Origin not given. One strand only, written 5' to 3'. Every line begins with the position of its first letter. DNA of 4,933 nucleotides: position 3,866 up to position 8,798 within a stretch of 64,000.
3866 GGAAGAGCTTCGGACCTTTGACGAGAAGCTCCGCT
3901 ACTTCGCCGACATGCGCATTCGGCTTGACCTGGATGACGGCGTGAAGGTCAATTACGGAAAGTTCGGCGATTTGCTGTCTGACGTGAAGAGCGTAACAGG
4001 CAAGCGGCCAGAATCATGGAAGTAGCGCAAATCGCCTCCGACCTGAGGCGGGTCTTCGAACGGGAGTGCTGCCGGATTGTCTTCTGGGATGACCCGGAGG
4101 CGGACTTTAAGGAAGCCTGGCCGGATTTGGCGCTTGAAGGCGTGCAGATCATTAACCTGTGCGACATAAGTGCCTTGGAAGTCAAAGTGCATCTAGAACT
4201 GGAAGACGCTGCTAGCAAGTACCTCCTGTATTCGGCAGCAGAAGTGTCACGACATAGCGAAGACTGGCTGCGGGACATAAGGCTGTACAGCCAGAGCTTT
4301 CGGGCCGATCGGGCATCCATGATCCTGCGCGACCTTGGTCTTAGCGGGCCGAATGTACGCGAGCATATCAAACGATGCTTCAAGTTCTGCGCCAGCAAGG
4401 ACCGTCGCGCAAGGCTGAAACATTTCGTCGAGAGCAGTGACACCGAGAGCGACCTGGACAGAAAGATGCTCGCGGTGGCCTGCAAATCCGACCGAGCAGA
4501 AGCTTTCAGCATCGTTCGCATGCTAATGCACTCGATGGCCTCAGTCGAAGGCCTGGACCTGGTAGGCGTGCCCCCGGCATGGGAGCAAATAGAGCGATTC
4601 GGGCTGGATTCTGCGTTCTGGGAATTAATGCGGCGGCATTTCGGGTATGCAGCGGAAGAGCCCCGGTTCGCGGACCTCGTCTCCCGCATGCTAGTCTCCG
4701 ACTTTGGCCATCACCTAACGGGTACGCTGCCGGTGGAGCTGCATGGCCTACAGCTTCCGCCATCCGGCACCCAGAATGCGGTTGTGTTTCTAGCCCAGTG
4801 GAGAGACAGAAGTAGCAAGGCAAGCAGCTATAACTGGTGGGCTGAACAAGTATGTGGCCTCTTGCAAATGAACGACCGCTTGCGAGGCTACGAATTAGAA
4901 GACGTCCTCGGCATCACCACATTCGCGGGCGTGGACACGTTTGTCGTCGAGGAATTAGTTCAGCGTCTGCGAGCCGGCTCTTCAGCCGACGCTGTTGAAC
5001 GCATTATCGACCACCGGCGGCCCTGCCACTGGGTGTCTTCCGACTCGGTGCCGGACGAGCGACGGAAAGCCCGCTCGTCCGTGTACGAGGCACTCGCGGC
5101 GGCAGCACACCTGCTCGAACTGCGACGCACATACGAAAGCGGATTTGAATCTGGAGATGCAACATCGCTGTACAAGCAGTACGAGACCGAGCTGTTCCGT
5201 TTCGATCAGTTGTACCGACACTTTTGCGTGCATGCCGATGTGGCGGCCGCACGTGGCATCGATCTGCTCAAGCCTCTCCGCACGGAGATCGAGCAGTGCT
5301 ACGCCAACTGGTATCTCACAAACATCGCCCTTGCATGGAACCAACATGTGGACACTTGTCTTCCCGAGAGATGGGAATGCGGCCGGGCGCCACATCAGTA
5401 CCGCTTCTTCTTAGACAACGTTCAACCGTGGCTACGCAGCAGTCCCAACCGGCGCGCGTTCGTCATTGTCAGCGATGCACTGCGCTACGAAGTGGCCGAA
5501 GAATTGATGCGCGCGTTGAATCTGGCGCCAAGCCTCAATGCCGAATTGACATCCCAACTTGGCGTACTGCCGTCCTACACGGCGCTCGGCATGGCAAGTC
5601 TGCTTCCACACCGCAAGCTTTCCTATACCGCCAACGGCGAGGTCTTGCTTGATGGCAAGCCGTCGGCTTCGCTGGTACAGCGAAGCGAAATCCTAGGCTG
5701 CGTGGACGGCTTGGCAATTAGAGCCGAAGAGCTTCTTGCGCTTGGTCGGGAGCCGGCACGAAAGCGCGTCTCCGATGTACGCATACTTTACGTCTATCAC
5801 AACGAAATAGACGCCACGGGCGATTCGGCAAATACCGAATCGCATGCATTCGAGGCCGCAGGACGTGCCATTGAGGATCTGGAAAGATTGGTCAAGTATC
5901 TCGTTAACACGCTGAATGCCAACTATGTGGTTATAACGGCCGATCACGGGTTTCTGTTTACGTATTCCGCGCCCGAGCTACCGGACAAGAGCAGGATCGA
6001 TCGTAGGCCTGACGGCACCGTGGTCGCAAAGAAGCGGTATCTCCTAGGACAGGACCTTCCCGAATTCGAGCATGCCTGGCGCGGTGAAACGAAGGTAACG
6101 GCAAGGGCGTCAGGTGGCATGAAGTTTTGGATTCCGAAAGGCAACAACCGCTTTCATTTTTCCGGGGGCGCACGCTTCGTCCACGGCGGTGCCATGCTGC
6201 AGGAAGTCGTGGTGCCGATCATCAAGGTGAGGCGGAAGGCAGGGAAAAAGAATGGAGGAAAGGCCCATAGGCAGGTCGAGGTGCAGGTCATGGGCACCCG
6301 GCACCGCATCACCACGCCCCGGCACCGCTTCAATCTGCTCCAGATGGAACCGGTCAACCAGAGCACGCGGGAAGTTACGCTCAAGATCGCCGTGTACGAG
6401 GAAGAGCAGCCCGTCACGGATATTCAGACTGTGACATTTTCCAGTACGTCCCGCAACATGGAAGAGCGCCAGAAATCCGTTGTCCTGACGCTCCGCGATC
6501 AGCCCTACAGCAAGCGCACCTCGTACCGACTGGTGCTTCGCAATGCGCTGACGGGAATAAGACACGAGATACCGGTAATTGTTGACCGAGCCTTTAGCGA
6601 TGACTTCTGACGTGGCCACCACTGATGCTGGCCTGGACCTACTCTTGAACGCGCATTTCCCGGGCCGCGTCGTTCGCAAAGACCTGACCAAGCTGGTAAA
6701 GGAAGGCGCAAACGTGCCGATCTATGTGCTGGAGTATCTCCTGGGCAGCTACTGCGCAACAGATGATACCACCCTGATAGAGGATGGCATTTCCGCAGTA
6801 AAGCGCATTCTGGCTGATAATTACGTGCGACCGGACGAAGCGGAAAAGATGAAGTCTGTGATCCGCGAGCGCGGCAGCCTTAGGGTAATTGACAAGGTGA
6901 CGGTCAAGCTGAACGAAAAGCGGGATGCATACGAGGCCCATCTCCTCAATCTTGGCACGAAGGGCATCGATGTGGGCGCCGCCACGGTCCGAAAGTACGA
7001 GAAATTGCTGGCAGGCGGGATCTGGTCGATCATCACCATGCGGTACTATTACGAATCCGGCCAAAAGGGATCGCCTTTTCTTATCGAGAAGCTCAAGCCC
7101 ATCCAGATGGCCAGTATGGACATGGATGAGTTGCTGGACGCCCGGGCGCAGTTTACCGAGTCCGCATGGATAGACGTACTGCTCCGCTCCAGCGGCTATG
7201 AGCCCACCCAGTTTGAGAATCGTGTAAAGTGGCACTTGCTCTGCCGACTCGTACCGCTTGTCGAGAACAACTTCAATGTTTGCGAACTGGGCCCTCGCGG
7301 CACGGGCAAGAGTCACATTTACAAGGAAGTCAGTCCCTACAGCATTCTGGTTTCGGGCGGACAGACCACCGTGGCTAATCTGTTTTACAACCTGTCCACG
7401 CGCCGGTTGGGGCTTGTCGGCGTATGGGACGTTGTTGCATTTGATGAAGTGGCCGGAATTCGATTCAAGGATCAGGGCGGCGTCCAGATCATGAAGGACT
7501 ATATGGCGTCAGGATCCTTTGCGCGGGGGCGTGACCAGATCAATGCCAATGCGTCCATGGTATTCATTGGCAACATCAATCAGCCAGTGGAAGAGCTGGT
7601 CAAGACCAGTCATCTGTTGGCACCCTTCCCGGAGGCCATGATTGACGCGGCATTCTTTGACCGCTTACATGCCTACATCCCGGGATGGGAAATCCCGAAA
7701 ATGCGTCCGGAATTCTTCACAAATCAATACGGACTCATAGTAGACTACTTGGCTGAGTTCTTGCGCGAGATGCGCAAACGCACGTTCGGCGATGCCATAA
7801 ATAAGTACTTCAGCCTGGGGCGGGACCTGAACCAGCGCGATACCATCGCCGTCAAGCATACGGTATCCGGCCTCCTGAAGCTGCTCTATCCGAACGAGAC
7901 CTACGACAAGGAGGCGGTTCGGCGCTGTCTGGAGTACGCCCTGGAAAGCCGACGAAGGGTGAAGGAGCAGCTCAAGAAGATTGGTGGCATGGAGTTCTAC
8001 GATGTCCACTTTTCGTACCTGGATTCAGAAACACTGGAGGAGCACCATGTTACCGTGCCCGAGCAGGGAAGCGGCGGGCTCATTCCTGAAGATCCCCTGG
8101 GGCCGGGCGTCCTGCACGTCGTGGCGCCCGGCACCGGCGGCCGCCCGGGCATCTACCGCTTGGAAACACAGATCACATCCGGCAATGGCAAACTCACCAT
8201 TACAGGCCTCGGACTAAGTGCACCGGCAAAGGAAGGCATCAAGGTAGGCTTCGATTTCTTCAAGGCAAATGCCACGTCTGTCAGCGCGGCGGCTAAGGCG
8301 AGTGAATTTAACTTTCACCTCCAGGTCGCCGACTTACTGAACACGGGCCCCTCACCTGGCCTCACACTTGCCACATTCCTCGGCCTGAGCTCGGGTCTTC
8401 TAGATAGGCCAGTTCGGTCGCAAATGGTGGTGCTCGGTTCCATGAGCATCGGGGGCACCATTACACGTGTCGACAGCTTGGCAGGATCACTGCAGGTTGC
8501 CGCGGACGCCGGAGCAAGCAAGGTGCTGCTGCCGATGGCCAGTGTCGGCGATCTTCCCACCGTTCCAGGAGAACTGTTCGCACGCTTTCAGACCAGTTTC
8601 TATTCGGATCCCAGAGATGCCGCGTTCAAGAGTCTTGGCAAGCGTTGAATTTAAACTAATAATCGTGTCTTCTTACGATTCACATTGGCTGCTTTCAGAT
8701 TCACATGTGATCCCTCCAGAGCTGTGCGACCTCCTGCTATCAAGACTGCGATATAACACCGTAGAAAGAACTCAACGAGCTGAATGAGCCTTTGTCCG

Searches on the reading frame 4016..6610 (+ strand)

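Call 23: search_protein_families(library=pfam, proteins=[window:4016-6610:+], max_evalue=0.001)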
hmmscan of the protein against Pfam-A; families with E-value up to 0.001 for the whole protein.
window:4016-6610:+ (864 aa): 1 family
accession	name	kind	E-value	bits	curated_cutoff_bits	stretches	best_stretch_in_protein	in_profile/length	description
PF08665.17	PglZ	-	9.3e-55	185.8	25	1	479-649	1-175/179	PglZ domain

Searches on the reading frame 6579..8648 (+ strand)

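Call 23: search_protein_families(library=pfam, proteins=[window:6579-8648:+], max_evalue=0.001)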
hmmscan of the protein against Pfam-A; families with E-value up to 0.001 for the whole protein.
window:6579-8648:+ (689 aa): 3 families
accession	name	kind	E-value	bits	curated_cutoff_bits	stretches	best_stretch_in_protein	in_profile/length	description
PF13337.12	BrxL_ATPase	-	4.2e-145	482.8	25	1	167-479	1-313/313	Lon-like protease BrxL-like, ATPase domain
PF20442.3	BrxL_N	-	2.6e-47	160.5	28.2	1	26-156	2-132/132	BREX system Lon protease-like protein BrxL N-terminal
PF05362.19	Lon_C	-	7.9e-12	45.6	21.1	1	525-672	42-189/205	Lon protease (S16) C-terminal proteolytic domain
